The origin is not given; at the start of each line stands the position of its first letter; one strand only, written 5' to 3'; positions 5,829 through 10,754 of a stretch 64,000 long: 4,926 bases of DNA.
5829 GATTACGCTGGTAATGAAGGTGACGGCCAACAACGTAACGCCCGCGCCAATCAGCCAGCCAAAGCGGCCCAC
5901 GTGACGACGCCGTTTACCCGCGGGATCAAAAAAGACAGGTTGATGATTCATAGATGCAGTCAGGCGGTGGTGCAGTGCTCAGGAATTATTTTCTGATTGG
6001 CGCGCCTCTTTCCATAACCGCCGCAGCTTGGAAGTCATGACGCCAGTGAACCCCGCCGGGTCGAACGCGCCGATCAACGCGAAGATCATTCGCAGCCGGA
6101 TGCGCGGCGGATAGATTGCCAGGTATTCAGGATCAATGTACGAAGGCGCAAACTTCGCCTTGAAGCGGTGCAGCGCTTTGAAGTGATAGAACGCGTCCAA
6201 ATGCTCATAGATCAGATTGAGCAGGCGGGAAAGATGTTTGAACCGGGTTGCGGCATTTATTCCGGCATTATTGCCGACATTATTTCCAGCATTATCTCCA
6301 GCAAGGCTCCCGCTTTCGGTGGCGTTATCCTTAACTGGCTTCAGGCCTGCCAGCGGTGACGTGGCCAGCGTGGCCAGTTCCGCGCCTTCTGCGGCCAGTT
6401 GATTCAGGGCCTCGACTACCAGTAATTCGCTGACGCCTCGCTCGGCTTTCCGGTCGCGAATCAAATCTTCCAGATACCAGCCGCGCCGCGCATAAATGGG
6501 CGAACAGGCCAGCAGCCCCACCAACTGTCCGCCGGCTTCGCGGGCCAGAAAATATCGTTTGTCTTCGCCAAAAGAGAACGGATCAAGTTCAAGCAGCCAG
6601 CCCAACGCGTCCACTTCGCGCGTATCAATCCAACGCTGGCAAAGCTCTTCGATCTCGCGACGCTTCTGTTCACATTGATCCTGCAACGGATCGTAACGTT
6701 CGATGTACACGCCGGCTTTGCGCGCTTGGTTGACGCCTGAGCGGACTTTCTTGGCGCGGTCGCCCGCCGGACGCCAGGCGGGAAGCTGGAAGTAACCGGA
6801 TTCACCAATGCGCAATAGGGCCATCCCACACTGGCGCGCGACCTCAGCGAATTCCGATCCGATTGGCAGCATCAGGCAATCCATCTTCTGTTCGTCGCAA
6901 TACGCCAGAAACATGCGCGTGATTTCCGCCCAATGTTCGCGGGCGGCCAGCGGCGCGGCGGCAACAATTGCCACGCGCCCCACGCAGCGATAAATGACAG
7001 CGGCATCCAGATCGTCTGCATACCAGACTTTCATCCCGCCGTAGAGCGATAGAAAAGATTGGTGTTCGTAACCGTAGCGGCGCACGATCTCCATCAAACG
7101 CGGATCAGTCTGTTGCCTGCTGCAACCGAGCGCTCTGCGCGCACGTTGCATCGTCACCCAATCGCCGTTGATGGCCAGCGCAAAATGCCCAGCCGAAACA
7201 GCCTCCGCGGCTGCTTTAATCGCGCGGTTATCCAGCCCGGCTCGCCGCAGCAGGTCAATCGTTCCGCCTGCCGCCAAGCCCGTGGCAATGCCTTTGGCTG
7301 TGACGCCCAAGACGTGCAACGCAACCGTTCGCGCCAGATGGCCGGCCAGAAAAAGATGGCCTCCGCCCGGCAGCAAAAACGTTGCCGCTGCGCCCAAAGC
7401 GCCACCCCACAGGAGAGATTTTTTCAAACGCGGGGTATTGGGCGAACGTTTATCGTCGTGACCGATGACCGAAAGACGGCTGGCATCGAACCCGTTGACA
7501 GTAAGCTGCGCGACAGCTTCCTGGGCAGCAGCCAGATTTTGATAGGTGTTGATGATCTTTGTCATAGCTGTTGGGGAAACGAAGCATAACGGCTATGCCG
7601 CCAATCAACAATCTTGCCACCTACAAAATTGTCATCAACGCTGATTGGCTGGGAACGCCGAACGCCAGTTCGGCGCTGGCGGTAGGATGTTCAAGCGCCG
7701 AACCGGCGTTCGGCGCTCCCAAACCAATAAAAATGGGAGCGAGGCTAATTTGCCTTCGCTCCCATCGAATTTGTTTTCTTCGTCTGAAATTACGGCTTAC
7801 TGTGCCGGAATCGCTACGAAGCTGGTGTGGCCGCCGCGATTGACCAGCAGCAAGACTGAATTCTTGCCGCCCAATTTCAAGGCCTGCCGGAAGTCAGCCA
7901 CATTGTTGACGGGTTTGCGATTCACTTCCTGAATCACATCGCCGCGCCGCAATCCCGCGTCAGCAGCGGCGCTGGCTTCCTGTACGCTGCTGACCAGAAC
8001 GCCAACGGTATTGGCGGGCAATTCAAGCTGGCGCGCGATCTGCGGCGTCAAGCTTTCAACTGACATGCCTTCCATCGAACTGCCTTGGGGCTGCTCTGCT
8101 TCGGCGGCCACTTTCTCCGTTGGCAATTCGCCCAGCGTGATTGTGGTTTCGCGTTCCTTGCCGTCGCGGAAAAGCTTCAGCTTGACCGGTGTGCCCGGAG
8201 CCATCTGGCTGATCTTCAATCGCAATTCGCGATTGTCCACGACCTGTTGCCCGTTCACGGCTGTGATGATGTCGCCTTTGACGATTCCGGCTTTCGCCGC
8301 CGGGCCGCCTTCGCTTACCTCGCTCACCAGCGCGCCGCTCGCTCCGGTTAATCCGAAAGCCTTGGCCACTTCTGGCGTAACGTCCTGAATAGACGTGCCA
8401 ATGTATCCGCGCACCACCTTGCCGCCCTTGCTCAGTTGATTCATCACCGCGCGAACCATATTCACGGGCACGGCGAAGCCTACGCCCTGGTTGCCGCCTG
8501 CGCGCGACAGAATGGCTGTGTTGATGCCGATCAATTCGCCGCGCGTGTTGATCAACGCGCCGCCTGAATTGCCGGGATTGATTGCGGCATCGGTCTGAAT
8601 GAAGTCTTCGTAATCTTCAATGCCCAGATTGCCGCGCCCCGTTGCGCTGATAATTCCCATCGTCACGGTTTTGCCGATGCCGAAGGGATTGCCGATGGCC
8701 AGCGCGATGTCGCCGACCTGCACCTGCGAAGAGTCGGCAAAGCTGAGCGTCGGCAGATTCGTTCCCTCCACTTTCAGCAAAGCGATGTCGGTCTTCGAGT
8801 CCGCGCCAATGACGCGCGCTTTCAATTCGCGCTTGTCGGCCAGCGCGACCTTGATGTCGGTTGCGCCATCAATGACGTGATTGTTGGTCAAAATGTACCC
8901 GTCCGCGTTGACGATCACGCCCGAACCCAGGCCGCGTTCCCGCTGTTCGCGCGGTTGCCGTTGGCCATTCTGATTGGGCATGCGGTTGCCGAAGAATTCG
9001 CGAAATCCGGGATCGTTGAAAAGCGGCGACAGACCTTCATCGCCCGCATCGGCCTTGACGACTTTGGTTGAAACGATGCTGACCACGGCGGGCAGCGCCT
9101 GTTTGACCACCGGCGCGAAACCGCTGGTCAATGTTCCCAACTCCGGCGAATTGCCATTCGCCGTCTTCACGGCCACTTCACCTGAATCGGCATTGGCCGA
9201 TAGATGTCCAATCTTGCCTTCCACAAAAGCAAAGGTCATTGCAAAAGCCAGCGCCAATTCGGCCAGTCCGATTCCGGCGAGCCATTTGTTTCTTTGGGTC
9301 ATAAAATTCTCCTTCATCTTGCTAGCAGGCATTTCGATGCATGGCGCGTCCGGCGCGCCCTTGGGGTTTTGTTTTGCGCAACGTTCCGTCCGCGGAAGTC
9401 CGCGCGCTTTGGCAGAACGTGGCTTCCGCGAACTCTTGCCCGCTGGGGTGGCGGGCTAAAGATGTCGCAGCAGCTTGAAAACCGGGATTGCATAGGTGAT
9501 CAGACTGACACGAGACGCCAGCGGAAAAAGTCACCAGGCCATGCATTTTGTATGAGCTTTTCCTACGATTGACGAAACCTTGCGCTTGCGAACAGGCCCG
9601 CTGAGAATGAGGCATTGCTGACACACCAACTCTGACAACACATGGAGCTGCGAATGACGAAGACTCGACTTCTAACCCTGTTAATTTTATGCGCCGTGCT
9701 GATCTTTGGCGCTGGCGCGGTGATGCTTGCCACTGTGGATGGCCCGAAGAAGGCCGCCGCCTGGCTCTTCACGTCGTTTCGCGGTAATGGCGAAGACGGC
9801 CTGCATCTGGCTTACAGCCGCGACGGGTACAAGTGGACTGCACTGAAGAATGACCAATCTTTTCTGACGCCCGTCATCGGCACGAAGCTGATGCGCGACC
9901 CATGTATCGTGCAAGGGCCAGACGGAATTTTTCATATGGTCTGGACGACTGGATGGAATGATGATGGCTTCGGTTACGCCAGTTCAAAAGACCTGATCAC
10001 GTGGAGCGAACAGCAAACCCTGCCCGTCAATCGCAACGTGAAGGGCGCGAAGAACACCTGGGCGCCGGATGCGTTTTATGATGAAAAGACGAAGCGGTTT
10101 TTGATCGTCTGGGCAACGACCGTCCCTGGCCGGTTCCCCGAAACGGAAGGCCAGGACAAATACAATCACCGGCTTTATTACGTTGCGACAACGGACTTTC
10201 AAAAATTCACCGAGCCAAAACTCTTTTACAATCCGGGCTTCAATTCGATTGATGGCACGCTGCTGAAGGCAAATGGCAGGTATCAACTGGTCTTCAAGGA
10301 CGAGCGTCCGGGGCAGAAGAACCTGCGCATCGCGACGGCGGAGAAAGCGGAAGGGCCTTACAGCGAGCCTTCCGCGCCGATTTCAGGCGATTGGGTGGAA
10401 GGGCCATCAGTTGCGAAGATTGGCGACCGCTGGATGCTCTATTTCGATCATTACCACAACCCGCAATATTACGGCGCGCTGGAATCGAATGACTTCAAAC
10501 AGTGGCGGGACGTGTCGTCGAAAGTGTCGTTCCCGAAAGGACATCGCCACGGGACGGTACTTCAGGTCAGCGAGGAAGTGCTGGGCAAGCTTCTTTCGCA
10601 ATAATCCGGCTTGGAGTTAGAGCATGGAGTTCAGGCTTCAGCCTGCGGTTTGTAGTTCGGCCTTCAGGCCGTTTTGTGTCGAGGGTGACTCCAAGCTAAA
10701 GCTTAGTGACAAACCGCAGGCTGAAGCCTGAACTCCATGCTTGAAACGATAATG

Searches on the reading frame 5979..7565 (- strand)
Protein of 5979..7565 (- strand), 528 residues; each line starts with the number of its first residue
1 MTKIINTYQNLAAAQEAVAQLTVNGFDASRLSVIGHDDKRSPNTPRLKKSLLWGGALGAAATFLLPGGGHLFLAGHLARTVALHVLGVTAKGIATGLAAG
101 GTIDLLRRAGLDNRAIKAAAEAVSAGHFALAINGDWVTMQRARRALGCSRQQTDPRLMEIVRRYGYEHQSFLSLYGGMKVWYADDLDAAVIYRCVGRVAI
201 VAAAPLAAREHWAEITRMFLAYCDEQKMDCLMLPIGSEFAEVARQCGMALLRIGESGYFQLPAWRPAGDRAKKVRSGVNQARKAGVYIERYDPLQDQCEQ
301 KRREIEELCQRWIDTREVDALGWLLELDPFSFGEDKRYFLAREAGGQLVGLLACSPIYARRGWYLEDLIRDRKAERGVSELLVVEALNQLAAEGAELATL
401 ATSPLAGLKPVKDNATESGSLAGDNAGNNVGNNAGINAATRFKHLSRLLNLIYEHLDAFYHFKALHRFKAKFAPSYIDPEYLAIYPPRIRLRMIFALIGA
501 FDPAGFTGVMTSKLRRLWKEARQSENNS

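Call 9: search_protein_families(library=pfam, proteins=[window:5979-7565:-], max_evalue=0.001)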
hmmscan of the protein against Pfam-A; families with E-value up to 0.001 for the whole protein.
window:5979-7565:- (528 aa): 2 families
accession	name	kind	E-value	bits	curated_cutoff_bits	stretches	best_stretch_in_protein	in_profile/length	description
PF09924.15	LPG_synthase_C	-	5.9e-44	150.8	27.5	1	160-483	3-297/298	Phosphatidylglycerol lysyltransferase, C-terminal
PF11181.13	YflT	-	5.9e-06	27.1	26.2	1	4-44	2-39/99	Heat induced stress protein YflT domain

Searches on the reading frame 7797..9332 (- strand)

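Call 9: search_protein_families(library=pfam, proteins=[window:7797-9332:-], max_evalue=0.001)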
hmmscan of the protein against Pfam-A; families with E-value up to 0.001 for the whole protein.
window:7797-9332:- (511 aa): 7 families
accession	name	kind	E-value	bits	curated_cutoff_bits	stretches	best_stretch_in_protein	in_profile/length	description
PF13365.12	Trypsin_2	-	4.7e-36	125.1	27.6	1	136-270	1-144/144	Trypsin-like peptidase domain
PF13180.12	PDZ_2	-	1.7e-27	95.9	27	2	309-400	1-80/80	PDZ domain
PF00595.29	PDZ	-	6.2e-23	81.4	23.2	2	308-386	9-79/81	PDZ domain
PF17820.7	PDZ_6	-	2.7e-22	78.7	27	2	336-366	2-31/54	PDZ domain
PF00089.32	Trypsin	-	4.9e-22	79.3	20.6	1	135-295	26-218/220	Trypsin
PF12812.13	PDZ_1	-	9.2e-13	48.5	28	1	421-486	11-73/78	PDZ-like domain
PF14685.13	PDZ_Tricorn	-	1.8e-09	37.9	25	0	337-397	25-87/88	Tricorn protease PDZ domain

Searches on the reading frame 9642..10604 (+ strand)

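Call 9: search_protein_families(library=pfam, proteins=[window:9642-10604:+], max_evalue=0.001)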
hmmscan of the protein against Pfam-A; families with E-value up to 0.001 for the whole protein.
window:9642-10604:+ (320 aa): 3 families
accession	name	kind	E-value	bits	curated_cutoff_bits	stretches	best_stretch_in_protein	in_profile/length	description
PF04616.20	Glyco_hydro_43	-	6.8e-12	45.8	32.2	1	79-267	5-197/288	Glycosyl hydrolases family 43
PF22847.2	BT_3657-like_N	-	4.4e-10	40.1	27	1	28-138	14-127/168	Arabinosidase BT_3657-like, N-terminal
PF00251.26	Glyco_hydro_32N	-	0.00053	20.1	22.1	0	55-189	100-235/307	Glycosyl hydrolases family 32 N-terminal domain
